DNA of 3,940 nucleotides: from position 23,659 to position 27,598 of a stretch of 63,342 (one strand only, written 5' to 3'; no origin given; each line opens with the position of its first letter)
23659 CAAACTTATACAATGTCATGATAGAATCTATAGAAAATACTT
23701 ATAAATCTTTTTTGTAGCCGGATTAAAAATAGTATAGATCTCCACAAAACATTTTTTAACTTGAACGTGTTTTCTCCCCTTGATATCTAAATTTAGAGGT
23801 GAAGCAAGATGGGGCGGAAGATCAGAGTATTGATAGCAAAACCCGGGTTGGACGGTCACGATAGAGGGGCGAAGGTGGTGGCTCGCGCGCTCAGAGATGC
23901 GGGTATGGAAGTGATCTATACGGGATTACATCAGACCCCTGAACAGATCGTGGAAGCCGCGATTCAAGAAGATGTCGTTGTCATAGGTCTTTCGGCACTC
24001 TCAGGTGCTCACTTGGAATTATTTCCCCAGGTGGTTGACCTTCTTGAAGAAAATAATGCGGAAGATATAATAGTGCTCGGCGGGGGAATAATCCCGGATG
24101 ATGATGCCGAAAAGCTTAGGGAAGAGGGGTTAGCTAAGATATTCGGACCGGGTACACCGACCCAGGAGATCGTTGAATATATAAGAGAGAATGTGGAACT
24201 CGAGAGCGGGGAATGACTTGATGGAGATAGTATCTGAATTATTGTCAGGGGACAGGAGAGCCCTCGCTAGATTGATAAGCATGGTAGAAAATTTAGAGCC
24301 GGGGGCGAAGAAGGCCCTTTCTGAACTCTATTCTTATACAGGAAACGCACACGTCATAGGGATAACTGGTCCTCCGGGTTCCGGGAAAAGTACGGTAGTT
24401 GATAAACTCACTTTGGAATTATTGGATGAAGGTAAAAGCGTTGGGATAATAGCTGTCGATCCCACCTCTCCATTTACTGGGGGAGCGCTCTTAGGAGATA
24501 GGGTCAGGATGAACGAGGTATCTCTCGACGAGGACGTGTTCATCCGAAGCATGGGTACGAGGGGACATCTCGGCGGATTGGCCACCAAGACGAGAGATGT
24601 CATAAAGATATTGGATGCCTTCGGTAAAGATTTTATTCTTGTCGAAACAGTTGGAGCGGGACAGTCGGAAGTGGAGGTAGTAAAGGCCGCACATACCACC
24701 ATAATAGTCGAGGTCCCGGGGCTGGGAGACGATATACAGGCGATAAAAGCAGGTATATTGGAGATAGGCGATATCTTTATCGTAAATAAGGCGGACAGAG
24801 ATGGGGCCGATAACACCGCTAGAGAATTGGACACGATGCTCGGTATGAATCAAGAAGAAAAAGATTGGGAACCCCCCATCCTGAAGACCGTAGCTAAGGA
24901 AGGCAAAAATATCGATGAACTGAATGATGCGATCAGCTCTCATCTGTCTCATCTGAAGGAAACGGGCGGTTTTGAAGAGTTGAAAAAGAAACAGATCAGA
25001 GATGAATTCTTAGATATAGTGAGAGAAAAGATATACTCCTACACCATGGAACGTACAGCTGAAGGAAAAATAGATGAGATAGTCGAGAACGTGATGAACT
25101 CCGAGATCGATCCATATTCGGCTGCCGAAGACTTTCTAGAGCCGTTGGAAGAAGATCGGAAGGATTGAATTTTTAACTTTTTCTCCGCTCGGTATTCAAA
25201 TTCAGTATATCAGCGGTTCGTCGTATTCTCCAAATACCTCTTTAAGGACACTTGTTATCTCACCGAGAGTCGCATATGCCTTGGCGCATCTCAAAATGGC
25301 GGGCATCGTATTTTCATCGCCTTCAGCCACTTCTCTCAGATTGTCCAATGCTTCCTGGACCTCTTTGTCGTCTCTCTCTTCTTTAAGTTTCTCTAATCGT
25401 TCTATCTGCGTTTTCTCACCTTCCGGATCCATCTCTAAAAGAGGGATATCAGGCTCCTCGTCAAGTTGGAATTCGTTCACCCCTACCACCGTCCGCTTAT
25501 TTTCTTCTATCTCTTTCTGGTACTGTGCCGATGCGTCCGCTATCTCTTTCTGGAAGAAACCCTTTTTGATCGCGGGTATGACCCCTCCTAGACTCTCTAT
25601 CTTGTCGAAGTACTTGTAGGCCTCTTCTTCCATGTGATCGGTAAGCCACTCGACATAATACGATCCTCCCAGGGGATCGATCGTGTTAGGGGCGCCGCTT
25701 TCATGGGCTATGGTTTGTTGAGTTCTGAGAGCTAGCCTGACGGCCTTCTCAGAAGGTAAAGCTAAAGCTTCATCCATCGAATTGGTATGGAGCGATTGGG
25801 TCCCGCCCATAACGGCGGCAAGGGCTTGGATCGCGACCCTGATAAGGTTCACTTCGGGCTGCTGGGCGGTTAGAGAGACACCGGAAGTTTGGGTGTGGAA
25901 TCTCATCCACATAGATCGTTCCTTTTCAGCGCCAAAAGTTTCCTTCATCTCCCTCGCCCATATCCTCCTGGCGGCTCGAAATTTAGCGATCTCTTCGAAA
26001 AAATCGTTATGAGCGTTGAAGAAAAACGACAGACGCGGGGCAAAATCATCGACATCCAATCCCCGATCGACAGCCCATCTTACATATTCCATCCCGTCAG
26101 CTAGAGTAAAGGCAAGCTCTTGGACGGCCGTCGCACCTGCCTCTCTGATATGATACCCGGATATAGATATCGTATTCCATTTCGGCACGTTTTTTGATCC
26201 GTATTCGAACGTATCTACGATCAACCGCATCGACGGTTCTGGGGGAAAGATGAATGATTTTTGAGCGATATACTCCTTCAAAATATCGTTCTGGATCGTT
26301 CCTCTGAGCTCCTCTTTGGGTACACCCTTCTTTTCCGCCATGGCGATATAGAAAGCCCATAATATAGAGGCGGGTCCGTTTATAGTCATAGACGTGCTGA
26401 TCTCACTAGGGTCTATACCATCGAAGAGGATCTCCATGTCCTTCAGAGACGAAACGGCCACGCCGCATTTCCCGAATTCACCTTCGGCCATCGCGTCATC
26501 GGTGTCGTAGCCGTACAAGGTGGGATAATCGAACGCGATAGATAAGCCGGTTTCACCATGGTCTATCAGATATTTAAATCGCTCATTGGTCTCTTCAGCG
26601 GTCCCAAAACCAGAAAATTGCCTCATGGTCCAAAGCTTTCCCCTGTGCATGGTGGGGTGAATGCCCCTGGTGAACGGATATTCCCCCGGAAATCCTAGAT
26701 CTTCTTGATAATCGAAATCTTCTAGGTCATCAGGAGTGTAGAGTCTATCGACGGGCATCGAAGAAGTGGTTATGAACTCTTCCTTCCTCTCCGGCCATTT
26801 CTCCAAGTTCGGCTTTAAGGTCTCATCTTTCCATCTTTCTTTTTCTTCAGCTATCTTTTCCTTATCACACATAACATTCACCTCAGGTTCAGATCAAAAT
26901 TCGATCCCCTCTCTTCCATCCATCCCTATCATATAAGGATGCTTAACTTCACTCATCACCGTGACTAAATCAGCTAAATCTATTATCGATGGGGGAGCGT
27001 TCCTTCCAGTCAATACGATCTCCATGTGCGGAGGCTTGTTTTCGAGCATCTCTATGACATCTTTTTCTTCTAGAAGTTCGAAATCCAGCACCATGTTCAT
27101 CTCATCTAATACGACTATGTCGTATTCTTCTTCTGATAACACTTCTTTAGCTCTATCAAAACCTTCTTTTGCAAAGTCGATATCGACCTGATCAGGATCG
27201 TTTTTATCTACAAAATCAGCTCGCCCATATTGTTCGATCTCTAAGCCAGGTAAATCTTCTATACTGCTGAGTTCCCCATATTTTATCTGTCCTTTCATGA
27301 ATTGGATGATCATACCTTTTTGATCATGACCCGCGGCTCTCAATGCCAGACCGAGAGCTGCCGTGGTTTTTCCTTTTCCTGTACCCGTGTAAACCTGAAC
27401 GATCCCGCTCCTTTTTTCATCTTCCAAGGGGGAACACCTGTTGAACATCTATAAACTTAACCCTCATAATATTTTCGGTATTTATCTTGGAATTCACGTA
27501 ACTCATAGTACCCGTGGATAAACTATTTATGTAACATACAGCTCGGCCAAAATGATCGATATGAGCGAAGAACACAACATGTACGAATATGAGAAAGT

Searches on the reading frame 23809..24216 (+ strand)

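Call 4: search_protein_families(library=pfam, proteins=[window:23809-24216:+])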
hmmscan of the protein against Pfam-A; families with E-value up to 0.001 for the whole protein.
window:23809-24216:+ (135 aa): 1 family
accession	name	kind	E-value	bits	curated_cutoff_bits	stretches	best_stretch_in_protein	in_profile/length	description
PF02310.24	B12-binding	-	4.8e-29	101.1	32.1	1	6-121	2-119/121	B12 binding domain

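Call 73: search_protein_families(library=ncbifam, proteins=[window:23809-24216:+], max_evalue=1e-10)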
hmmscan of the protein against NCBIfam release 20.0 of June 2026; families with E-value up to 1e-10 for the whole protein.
window:23809-24216:+ (135 aa): 4 families
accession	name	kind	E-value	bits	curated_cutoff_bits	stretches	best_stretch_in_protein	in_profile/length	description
TIGR00640.1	acid_CoA_mut_C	subfamily_domain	2.2e-54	182.9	57.45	1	3-130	1-128/132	methylmalonyl-CoA mutase C-terminal domain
NF006944.0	PRK09426.1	equivalog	2.1e-40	138.4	876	1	2-130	587-715/721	methylmalonyl-CoA mutase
NF045497.1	IsobCoAmut_IcmF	equivalog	1.3e-24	86.1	1500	1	4-116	2-116/1076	fused isobutyryl-CoA mutase/GTPase IcmF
NF002612.0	PRK02261.1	equivalog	4.2e-11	42.6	110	1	5-132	4-137/148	methylaspartate mutase subunit S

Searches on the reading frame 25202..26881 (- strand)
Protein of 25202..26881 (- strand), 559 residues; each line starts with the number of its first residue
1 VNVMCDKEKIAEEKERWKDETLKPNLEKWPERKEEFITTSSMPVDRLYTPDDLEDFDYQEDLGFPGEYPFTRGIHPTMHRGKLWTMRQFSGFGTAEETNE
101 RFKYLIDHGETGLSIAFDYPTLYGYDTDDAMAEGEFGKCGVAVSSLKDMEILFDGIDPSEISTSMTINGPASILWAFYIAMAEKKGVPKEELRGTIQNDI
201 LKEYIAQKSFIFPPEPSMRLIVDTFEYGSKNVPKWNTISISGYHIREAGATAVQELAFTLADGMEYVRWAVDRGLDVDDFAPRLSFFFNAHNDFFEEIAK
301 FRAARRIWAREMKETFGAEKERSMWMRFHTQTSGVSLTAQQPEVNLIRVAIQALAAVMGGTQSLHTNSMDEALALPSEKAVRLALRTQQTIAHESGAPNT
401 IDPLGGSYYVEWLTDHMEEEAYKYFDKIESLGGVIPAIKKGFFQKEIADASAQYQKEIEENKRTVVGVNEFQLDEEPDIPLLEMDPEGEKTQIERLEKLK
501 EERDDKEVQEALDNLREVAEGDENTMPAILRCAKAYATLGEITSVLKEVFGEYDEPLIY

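Call 15: search_protein_families(library=pfam, proteins=[window:25202-26881:-], max_evalue=0.00001)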
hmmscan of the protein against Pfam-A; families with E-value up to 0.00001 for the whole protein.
window:25202-26881:- (559 aa): 1 family
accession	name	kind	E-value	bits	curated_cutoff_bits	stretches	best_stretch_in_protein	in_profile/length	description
PF01642.28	MM_CoA_mutase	-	2.1e-232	772.7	22.1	1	38-551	2-512/512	Methylmalonyl-CoA mutase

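Call 73: search_protein_families(library=ncbifam, proteins=[window:25202-26881:-], max_evalue=1e-10)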
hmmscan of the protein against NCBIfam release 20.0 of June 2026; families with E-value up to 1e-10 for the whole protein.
window:25202-26881:- (559 aa): 4 families
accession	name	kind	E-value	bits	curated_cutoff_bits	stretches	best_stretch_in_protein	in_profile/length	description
TIGR00641.1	acid_CoA_mut_N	subfamily_domain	5.1e-243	807.1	303.8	1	36-557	1-526/528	methylmalonyl-CoA mutase N-terminal domain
NF006944.0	PRK09426.1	equivalog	8.4e-195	648.8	876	1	21-554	20-552/721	methylmalonyl-CoA mutase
NF045497.1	IsobCoAmut_IcmF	equivalog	9.2e-114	381.3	1500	2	190-554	706-1073/1076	fused isobutyryl-CoA mutase/GTPase IcmF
TIGR00642.1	mmCoA_mut_beta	equivalog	6.6e-65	219.5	617.25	1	25-472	33-451/620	methylmalonyl-CoA mutase small subunit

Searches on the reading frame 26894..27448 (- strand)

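Call 15: search_protein_families(library=pfam, proteins=[window:26894-27448:-], max_evalue=0.00001)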
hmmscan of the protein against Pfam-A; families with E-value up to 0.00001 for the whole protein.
window:26894-27448:- (184 aa): 1 family
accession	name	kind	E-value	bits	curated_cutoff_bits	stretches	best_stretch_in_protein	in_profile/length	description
PF02572.21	CobA_CobO_BtuR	-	2.3e-63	213.9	25.7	1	14-184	2-172/172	ATP:corrinoid adenosyltransferase BtuR/CobO/CobP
